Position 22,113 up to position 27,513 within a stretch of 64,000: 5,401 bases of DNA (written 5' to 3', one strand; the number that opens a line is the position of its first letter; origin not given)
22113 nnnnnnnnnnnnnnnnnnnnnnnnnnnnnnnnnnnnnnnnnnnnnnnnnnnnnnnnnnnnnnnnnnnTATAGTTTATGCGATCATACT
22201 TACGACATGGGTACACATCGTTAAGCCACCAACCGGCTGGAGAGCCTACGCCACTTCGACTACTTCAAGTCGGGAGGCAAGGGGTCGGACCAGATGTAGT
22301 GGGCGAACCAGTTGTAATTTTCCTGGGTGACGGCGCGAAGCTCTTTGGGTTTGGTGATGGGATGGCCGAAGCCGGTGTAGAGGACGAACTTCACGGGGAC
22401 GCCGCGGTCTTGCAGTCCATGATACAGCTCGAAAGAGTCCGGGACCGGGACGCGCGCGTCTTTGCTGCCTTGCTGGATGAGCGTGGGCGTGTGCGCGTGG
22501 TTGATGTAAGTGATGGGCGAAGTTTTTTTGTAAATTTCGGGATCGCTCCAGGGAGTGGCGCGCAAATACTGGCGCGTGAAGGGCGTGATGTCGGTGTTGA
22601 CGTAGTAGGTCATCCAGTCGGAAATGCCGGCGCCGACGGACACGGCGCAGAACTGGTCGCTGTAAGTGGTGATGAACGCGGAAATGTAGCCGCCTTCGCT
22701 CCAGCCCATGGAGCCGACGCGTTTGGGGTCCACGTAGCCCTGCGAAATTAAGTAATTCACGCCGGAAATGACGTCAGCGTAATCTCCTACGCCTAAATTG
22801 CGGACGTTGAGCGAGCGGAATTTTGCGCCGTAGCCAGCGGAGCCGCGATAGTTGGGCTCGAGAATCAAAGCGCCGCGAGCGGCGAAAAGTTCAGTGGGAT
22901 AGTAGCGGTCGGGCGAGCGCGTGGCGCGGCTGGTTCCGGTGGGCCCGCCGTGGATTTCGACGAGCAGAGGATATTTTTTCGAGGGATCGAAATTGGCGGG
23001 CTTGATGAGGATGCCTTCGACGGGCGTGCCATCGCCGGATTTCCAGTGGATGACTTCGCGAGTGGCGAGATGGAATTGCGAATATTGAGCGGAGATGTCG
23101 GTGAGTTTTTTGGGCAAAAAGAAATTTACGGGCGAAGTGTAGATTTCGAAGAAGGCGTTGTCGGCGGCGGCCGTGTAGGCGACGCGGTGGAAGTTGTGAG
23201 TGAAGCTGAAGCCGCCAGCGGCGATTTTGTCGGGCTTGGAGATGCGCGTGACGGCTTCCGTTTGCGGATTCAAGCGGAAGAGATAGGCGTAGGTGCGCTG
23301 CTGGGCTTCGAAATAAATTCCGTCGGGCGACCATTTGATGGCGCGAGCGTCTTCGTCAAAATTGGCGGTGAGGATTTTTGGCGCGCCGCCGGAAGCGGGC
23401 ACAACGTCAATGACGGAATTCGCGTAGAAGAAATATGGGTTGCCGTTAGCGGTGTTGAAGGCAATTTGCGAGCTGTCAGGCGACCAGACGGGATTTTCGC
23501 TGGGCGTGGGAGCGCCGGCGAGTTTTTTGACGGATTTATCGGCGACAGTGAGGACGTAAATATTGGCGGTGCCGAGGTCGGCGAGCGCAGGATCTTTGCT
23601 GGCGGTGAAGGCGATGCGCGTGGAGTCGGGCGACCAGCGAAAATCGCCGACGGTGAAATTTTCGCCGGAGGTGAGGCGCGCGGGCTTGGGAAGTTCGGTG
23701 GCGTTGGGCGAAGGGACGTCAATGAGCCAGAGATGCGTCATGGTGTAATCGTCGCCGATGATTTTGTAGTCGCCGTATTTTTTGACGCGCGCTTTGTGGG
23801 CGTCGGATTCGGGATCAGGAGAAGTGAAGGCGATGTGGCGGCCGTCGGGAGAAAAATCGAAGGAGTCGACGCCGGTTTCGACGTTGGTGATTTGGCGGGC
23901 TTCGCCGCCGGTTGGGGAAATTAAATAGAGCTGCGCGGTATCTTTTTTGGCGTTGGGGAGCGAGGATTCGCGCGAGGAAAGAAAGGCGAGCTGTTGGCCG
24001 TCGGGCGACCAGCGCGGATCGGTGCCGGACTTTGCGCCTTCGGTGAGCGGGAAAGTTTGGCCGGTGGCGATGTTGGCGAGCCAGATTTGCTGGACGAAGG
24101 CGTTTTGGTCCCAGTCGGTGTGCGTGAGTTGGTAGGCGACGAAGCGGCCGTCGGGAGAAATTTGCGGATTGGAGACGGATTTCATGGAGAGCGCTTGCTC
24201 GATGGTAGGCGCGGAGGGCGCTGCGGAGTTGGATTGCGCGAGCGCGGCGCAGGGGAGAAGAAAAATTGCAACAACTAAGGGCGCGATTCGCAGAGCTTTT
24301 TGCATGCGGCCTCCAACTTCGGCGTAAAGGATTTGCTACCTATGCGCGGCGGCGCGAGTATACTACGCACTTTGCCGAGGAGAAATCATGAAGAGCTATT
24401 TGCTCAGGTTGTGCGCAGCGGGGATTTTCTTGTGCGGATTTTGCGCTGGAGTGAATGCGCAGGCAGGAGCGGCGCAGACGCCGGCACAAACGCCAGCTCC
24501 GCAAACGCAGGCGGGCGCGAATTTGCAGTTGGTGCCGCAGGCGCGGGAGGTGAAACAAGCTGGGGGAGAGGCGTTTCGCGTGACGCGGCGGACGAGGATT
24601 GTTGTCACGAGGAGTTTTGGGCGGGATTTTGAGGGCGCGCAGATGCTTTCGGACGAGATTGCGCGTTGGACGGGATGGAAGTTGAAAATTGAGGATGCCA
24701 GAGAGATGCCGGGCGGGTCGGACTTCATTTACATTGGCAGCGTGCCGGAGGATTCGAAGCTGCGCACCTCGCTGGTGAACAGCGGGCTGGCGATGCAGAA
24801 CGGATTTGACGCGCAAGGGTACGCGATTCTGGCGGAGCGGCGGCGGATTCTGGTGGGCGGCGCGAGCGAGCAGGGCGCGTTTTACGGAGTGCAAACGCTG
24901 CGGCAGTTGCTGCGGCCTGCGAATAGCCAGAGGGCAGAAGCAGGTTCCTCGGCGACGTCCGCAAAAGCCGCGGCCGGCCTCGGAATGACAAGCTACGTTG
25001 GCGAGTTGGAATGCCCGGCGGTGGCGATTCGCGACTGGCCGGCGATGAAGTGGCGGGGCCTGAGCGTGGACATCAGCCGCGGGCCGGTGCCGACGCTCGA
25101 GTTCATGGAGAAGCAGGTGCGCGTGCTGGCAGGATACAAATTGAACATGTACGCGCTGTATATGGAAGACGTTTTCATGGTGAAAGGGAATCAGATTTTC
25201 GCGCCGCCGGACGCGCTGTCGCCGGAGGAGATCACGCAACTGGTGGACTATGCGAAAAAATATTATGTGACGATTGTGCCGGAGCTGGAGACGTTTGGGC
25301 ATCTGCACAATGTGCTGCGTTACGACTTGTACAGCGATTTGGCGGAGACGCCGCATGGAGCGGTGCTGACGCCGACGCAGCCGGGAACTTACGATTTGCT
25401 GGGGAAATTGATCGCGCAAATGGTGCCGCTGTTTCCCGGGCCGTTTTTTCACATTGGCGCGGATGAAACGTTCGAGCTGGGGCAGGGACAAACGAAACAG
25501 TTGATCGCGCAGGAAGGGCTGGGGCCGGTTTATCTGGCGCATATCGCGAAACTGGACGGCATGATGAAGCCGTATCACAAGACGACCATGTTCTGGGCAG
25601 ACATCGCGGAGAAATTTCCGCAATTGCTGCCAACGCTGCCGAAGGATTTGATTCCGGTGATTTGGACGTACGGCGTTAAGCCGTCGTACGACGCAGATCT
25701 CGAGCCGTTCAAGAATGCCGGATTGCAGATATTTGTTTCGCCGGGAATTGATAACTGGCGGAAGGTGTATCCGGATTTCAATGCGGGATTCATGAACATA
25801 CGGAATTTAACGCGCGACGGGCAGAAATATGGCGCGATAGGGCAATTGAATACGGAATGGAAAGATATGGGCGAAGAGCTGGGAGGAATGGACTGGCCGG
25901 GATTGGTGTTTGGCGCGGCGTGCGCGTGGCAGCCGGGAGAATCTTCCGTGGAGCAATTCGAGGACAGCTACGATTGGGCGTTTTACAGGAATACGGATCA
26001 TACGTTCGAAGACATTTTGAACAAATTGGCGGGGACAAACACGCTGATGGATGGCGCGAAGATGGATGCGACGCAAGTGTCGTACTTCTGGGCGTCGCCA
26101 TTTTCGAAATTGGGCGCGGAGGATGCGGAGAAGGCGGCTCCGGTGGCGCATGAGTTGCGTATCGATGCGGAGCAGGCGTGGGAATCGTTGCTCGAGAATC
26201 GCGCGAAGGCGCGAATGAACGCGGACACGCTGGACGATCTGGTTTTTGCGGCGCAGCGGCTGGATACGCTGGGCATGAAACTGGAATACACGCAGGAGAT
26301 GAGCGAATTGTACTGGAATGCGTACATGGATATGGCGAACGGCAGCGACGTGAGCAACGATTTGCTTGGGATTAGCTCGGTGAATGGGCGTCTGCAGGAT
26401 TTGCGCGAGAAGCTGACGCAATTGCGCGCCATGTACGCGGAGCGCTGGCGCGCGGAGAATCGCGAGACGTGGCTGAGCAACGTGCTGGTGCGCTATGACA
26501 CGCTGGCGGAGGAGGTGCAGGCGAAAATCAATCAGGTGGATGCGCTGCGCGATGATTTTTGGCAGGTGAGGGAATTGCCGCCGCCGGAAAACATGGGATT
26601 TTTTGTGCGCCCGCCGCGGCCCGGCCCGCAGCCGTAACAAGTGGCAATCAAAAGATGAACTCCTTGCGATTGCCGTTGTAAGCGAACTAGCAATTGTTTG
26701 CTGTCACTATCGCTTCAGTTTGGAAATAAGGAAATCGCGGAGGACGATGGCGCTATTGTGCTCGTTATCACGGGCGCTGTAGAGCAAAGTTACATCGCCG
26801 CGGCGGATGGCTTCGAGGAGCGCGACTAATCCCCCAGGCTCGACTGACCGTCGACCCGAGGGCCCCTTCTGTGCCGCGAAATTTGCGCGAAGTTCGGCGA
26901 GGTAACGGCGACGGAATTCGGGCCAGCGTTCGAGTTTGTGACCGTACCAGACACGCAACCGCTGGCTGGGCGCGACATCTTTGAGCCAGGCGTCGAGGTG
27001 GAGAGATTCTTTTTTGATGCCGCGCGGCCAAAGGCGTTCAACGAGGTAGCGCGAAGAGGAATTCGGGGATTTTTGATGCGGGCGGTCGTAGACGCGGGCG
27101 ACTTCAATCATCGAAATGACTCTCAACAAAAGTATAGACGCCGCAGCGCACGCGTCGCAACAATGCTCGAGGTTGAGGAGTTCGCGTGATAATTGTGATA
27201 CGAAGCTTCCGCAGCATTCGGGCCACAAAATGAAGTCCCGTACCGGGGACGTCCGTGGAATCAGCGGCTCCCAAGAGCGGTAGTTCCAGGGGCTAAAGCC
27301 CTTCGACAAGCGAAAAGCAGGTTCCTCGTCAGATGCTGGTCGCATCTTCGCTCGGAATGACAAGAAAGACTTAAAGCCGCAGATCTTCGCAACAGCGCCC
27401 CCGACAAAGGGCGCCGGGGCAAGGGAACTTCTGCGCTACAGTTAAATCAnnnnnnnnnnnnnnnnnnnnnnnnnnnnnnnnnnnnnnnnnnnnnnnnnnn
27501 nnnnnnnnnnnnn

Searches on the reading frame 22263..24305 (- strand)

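Call 70: search_protein_families(library=pfam, proteins=[window:22263-24305:-], max_evalue=1e-8)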
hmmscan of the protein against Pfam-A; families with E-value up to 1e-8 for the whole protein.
window:22263-24305:- (681 aa): 4 families
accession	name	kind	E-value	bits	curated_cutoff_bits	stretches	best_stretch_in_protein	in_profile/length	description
PF00326.27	Peptidase_S9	-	2.1e-48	165.1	22.6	1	472-671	8-210/213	Prolyl oligopeptidase family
PF07676.18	PD40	-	1e-21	76.7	20.9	0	88-113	5-30/38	WD40-like Beta Propeller Repeat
PF20434.5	BD-FAE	-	1.5e-13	51.2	26.8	1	442-629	10-213/215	BD-FAE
PF00930.27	DPPIV_N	-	6.4e-12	45.3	22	0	50-178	1-134/354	Dipeptidyl peptidase IV (DPP IV) N-terminal region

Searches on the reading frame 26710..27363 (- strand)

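Call 70: search_protein_families(library=pfam, proteins=[window:26710-27363:-], max_evalue=1e-8)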
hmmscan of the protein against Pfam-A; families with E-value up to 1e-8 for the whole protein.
window:26710-27363:- (218 aa): 3 families
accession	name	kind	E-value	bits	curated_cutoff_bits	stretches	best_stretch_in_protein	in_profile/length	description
PF22752.1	DUF488-N3i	-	5.2e-33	114.8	27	1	85-161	1-74/131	Inactive DUF488-N3 subclade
PF04343.18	DUF488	-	3.7e-23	82.9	22.2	1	98-212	8-121/121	Domain of unknown function DUF488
PF22751.1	DUF488-N3a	-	1.5e-17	64.5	27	1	89-213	4-115/118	Active DUF488-N3 subclade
